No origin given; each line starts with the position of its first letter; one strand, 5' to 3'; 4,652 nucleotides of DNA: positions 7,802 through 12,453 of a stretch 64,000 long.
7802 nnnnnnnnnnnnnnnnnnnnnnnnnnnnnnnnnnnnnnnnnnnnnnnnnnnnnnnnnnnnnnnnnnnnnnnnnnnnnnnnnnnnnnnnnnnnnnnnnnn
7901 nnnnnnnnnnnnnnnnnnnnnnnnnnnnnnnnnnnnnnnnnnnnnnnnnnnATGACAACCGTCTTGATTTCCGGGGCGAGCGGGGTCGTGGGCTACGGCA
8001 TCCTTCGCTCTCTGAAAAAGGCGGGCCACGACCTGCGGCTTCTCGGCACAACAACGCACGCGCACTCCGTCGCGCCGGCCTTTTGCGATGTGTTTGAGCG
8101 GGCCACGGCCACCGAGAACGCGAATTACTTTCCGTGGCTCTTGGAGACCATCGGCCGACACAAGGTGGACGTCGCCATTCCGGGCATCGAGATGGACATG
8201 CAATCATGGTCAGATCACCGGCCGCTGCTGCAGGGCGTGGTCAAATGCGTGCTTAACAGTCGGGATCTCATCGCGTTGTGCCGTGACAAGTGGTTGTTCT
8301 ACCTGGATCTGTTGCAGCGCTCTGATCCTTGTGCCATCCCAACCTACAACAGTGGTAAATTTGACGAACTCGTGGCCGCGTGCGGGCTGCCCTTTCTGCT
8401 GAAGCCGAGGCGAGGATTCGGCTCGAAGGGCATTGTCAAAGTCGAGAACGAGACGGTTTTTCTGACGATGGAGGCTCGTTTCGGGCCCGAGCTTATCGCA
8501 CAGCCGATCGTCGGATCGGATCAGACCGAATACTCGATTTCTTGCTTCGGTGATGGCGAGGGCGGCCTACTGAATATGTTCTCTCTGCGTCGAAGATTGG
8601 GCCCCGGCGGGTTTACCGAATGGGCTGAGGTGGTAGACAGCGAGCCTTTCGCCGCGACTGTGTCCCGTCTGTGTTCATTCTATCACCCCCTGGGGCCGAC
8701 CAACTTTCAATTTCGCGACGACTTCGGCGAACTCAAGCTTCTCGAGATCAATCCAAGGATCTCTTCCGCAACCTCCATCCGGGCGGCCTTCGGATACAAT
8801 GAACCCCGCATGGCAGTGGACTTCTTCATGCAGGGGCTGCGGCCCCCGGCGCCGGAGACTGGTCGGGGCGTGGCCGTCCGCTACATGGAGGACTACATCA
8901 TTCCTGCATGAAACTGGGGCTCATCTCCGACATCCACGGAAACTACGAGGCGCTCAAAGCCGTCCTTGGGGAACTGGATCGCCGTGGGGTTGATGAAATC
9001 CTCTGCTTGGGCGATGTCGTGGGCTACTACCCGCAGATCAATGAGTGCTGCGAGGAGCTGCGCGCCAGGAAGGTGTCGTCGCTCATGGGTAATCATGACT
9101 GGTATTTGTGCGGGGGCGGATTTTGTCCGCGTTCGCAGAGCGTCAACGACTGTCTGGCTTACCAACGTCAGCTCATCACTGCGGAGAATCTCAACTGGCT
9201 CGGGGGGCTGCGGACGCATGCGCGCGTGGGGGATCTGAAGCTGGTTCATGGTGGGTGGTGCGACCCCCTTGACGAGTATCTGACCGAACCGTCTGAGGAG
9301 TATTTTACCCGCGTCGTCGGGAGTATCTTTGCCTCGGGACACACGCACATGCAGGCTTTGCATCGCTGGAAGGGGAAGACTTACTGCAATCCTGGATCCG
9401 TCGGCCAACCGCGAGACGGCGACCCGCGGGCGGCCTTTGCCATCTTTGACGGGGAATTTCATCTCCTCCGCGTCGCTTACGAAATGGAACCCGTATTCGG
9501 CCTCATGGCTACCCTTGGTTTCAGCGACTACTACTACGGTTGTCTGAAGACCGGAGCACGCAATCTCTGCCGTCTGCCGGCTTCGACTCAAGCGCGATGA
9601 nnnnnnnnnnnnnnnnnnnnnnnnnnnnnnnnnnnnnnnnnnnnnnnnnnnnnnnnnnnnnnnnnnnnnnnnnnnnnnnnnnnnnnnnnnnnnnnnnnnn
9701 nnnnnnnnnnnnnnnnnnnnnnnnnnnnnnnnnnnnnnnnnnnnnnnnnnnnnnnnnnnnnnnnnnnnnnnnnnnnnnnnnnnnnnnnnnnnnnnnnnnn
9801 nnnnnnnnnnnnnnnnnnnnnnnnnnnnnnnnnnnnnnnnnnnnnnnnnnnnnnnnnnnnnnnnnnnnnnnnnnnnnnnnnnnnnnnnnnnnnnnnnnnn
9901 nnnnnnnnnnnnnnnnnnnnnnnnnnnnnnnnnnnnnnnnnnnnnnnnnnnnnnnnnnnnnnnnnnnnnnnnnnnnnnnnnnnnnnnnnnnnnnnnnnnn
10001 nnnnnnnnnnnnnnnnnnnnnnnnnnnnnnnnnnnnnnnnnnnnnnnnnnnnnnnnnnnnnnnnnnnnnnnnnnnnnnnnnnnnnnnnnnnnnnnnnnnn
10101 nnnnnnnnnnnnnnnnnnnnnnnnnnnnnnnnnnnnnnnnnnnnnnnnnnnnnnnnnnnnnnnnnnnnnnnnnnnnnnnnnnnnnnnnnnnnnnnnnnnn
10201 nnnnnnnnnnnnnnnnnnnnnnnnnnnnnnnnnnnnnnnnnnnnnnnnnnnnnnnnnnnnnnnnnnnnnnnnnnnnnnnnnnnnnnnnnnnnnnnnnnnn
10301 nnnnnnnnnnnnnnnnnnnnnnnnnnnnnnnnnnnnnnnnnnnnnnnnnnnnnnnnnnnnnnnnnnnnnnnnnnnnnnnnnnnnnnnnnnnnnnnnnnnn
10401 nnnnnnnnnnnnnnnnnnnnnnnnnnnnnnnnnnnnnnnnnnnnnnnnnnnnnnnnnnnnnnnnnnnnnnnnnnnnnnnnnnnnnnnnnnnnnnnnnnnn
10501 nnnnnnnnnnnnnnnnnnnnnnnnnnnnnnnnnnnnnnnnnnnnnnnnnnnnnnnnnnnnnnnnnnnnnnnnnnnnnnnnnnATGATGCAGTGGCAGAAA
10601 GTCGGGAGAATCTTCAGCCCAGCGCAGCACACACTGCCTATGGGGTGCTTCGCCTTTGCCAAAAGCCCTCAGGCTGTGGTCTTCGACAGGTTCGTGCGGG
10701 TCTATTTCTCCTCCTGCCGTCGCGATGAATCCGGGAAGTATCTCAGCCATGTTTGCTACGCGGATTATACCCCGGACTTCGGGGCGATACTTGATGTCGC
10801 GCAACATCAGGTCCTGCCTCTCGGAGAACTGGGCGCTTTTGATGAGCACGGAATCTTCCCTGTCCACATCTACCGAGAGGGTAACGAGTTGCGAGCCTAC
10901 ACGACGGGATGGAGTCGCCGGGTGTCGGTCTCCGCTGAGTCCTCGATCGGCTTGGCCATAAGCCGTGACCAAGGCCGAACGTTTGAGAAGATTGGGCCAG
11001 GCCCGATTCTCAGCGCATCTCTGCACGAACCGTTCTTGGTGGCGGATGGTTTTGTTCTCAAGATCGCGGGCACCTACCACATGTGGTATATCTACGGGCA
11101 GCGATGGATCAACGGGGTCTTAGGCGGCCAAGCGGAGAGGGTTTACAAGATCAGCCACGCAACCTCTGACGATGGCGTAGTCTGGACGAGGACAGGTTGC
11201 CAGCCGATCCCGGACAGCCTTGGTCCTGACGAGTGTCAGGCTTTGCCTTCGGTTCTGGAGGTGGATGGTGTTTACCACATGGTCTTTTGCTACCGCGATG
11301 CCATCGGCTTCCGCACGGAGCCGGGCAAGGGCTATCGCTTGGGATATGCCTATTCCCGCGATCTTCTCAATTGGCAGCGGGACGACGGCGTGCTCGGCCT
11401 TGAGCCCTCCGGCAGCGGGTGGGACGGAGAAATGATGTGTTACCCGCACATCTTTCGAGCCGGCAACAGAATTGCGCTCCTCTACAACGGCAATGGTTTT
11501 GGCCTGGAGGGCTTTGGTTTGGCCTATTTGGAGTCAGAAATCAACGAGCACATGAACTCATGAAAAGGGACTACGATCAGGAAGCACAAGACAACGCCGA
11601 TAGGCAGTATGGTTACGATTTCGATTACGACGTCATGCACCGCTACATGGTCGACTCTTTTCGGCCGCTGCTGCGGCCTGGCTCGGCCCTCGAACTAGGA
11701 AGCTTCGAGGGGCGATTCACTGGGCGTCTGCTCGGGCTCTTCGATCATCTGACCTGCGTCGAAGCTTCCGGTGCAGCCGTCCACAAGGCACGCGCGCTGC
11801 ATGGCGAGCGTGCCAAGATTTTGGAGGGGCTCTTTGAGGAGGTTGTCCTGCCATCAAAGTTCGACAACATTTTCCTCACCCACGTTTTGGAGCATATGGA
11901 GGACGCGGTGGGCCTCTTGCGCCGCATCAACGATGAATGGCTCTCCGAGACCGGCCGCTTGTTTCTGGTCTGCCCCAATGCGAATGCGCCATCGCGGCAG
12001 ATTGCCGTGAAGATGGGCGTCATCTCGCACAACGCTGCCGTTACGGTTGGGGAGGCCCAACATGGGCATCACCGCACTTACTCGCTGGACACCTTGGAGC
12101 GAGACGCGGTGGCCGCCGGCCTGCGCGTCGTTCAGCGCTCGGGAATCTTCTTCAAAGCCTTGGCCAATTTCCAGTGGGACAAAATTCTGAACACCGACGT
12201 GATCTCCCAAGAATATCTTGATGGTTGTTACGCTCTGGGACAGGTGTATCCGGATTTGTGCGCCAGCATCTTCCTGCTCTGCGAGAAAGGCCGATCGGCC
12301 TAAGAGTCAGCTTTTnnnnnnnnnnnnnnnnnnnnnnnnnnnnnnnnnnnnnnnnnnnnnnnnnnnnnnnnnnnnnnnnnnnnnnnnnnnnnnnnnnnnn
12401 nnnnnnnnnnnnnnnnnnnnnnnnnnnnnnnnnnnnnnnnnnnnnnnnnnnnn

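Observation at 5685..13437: Nine-gene translationally coupled WbqC / ATP-grasp / metallophosphoesterase / twin beta-propeller / DegT cassette: candidate undescribed amino-sugar decoration pathway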

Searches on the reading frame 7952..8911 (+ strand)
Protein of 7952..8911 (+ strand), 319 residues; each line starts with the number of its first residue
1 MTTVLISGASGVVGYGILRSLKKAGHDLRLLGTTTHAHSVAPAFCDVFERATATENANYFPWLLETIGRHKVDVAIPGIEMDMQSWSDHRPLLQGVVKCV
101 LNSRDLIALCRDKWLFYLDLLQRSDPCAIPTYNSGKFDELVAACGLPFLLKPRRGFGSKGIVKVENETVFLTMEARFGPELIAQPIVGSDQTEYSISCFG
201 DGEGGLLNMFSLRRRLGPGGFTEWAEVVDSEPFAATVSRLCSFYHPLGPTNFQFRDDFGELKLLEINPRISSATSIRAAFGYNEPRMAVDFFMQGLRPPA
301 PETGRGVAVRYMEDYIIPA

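Call 3: search_protein_families(library=pfam, proteins=[window:7952-8911:+], max_evalue=0.01)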
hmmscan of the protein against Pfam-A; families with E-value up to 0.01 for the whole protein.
window:7952-8911:+ (319 aa): 2 families
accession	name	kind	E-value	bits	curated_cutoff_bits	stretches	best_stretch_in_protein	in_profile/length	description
PF15632.11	ATPgrasp_Ter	-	5.8e-13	49.2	29.1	1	190-314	12-130/131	ATP-grasp in the biosynthetic pathway with Ter operon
PF02655.19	ATP-grasp_3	-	8.6e-06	26.4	23.2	1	110-204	1-84/160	ATP-grasp domain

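Call 5: search_protein_families(library=ncbifam, proteins=[window:7952-8911:+], max_evalue=0.01)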
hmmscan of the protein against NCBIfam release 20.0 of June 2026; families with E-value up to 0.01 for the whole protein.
window:7952-8911:+ (319 aa): 9 families
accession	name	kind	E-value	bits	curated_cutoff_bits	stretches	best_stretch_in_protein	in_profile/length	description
NF009402.0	PRK12767.1-1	equivalog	6.7e-52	176.3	218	1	2-317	3-323/329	carbamoyl phosphate synthase-like protein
NF009405.0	PRK12767.1-4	equivalog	2.1e-17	63.1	390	1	26-289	25-285/320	carbamoyl phosphate synthase-like protein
NF009403.0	PRK12767.1-2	equivalog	3.6e-15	56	286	1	29-210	23-205/342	carbamoyl phosphate synthase-like protein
NF009404.0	PRK12767.1-3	equivalog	8.8e-10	38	316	1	30-276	28-290/344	carbamoyl phosphate synthase-like protein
NF009406.0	PRK12767.1-5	equivalog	9.9e-09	34.7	271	1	34-282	32-283/327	carbamoyl phosphate synthase-like protein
NF005315.0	PRK06849.1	equivalog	2.2e-07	30.2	406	1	3-274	6-280/389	hypothetical protein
TIGR00768.1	rimK_fam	subfamily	1.7e-05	24.3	143.4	1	68-168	44-145/276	RimK family alpha-L-glutamate ligase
NF002563.0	PRK02186.1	subfamily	0.00031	19.1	625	1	107-271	102-278/890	argininosuccinate lyase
TIGR03466.1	HpnA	hypoth_equivalog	0.0042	16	367.65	1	3-35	2-34/327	hopanoid-associated sugar epimerase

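Call 32: search_solved_structures(query=window:7952-8908:+, max_evalue=1)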
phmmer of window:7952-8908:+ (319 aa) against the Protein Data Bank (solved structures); distinct sequences matched with E-value up to 1: 6.
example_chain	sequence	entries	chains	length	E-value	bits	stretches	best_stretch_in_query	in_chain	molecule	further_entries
2pn1_A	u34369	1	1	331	2.1e-06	30.5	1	100-294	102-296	Carbamoylphosphate synthase large subunit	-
1w93_A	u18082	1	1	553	0.067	15.7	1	143-285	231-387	ACETYL-COENZYME A CARBOXYLASE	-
1w96_A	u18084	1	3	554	0.068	15.7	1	143-285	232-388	ACETYL-COENZYME A CARBOXYLASE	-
8r2j_A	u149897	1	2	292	0.076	15.5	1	3-33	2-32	NmrA family transcriptional regulator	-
3wj7_A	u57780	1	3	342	0.44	13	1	4-37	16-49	Putative oxidoreductase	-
5csk_A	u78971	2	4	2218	0.71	12.3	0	143-285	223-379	Acetyl-CoA carboxylase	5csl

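Call 89: search_solved_structures(query=A4, max_evalue=0.01)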
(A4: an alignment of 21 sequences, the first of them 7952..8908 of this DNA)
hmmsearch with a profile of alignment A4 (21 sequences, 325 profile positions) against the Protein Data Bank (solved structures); distinct sequences matched with E-value up to 0.01: 16.
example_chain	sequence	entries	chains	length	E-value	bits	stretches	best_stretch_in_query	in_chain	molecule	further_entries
2pn1_A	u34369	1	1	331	2.9e-19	72.8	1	44-271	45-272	Carbamoylphosphate synthase large subunit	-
1bxr_A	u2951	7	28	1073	3.7e-10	42.9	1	91-273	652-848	CARBAMOYL-PHOSPHATE SYNTHASE | CARBAMOYL PHOSPHATE SYNTHETASE: LARGE SUBUNIT | CARBAMOYL PHOSPHATE SYNTHETASE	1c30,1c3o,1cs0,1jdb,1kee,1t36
1ce8_A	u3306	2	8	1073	3.8e-10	42.8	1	91-273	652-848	PROTEIN (CARBAMOYL-PHOSPHATE SYNTHASE) | carbamoyl phosphate synthetase large chain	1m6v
1a9x_A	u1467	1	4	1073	6.3e-09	38.8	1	91-273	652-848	CARBAMOYL PHOSPHATE SYNTHETASE (LARGE CHAIN)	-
5dot_A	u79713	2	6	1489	9.8e-05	25.1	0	92-309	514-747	Carbamoyl-phosphate synthase [ammonia], mitochondrial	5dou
6uel_A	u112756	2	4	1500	9.9e-05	25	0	92-309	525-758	Carbamoyl-phosphate synthase [ammonia], mitochondrial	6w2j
3vpd_A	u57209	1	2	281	0.00036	23.2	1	100-172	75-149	Ribosomal protein S6 modification protein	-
3vot_A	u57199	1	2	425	0.00052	22.7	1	108-179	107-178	L-amino acid ligase, BL00235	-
4ma5_A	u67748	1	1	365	0.00068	22.3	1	130-275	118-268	Phosphoribosylaminoimidazole carboxylase, ATPase subunit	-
5jqw_A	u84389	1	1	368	0.00069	22.3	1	130-275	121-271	N5-carboxyaminoimidazole ribonucleotide synthase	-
4m9u_A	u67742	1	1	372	0.0007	22.2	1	130-275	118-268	Phosphoribosylaminoimidazole carboxylase, ATPase subunit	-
4ma0_A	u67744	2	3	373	0.00071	22.2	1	130-275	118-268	Phosphoribosylaminoimidazole carboxylase, ATPase subunit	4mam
3orq_A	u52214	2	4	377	0.002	20.8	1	106-272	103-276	N5-Carboxyaminoimidazole ribonucleotide synthetase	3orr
1uc8_A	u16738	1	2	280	0.0071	18.9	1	100-156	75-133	lysine biosynthesis enzyme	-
1uc9_A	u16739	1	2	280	0.0074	18.9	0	100-156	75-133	lysine biosynthesis enzyme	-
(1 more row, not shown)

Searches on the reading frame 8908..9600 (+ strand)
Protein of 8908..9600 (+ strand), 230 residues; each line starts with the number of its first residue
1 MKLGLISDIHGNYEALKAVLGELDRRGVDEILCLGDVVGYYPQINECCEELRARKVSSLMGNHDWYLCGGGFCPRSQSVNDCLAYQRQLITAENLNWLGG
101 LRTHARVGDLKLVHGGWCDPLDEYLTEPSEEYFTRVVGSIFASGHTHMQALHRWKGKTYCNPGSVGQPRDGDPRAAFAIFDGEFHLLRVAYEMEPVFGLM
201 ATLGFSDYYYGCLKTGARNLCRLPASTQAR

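Call 3: search_protein_families(library=pfam, proteins=[window:8908-9600:+], max_evalue=0.01)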
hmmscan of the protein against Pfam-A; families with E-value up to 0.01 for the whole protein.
window:8908-9600:+ (230 aa): 2 families
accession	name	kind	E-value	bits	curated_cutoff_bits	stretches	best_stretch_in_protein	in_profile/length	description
PF12850.12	Metallophos_2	-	5e-22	79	27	1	1-181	1-150/154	Calcineurin-like phosphoesterase superfamily domain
PF00149.33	Metallophos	-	4.3e-13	50.6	21.5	1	1-119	1-117/191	Calcineurin-like phosphoesterase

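Call 5: search_protein_families(library=ncbifam, proteins=[window:8908-9600:+], max_evalue=0.01)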
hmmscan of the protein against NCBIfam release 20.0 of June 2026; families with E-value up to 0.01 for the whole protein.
window:8908-9600:+ (230 aa): 5 families
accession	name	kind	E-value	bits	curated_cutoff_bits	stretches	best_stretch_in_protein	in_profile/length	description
NF006988.0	PRK09453.1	equivalog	4.2e-16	59.3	117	2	1-58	1-57/183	phosphodiesterase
TIGR00040.1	yfcE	subfamily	2.2e-11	44.1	56.25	1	1-177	1-146/158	YfcE family phosphodiesterase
NF001204.0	PRK00166.1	equivalog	0.00014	21.3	176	1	5-78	5-81/276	symmetrical bis(5'-nucleosyl)-tetraphosphatase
NF008516.0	PRK11439.1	equivalog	0.0013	18.7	326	1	5-64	21-81/218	protein-serine/threonine phosphatase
TIGR03729.1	acc_ester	subfamily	0.0072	15.7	148.25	0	2-65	1-73/239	putative phosphoesterase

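Call 90: search_solved_structures(query=A5, max_evalue=0.0001)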
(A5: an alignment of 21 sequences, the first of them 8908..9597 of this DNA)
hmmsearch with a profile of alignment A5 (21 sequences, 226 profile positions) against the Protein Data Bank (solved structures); distinct sequences matched with E-value up to 0.0001: 5.
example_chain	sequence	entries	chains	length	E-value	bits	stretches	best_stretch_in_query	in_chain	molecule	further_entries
3rqz_A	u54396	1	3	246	1.6e-31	112.9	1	1-211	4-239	Metallophosphoesterase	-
3qfm_A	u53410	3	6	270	9.9e-13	51.5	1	2-219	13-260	Putative uncharacterized protein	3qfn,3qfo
1nnw_A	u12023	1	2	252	2.4e-09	40.4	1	3-206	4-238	hypothetical protein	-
2gju_A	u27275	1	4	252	2.5e-09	40.3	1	3-197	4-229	252aa long hypothetical protein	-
1su1_A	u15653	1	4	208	6.8e-07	32.4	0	138-187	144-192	Hypothetical protein yfcE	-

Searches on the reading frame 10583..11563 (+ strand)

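Call 3: search_protein_families(library=pfam, proteins=[window:10583-11563:+], max_evalue=0.01)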
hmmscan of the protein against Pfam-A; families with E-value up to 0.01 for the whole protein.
window:10583-11563:+ (326 aa): 2 families
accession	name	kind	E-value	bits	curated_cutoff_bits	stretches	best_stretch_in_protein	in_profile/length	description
PF00251.26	Glyco_hydro_32N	-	0.00032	20.8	22.1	0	85-145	63-122/307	Glycosyl hydrolases family 32 N-terminal domain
PF15892.11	BNR_4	-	0.00065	19.6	27.3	0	226-269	158-198/272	BNR repeat-containing family member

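Call 5: search_protein_families(library=ncbifam, proteins=[window:10583-11563:+], max_evalue=0.01)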
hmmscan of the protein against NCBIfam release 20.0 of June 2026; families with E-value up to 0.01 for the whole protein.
window:10583-11563:+ (326 aa): 2 families
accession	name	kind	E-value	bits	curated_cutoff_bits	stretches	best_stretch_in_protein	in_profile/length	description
NF052550.1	BManbPhaseBMBP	equivalog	1.6e-08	34.3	450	1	186-271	56-137/296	beta-1,2-mannobiose phosphorylase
TIGR01322.1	scrB_fam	subfamily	0.0011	17.7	356.4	0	222-307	150-228/447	sucrose-6-phosphate hydrolase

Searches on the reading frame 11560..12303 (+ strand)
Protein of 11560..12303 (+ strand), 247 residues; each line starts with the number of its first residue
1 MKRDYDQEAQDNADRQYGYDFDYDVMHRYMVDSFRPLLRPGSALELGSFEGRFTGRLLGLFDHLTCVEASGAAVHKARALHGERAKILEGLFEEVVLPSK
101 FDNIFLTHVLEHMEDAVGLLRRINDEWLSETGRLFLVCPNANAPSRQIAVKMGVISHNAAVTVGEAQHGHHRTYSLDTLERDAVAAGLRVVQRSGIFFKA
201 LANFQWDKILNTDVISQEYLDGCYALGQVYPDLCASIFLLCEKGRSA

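Call 3: search_protein_families(library=pfam, proteins=[window:11560-12303:+], max_evalue=0.01)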
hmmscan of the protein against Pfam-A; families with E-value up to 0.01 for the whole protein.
window:11560-12303:+ (247 aa): 5 families
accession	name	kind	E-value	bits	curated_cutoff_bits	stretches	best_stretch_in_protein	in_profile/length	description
PF13489.12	Methyltransf_23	-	1.3e-10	41.7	27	1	37-192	20-163/164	Methyltransferase domain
PF08241.18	Methyltransf_11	-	1.5e-07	32.4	21.2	1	44-124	1-84/95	Methyltransferase domain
PF08242.18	Methyltransf_12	-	4.7e-07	30.9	30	1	44-134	1-98/98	Methyltransferase domain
PF13649.12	Methyltransf_25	-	5.2e-05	24.3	27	1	44-123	2-89/97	Methyltransferase domain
PF05401.17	NodS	-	9.6e-05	22.7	24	1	41-119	45-125/201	Nodulation protein S (NodS)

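Call 5: search_protein_families(library=ncbifam, proteins=[window:11560-12303:+], max_evalue=0.01)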
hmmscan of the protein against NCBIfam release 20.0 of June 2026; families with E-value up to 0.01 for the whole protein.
window:11560-12303:+ (247 aa): 2 families
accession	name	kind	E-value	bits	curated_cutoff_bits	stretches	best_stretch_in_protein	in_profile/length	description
TIGR01983.1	UbiG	equivalog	0.0012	18.2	102.95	1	98-203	114-215/228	bifunctional 2-polyprenyl-6-hydroxyphenol methylase/3-demethylubiquinol 3-O-methyltransferase UbiG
NF041650.1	nod_mtase_NodS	equivalog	0.0058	16.3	300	0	42-119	41-120/190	nodulation methyltransferase NodS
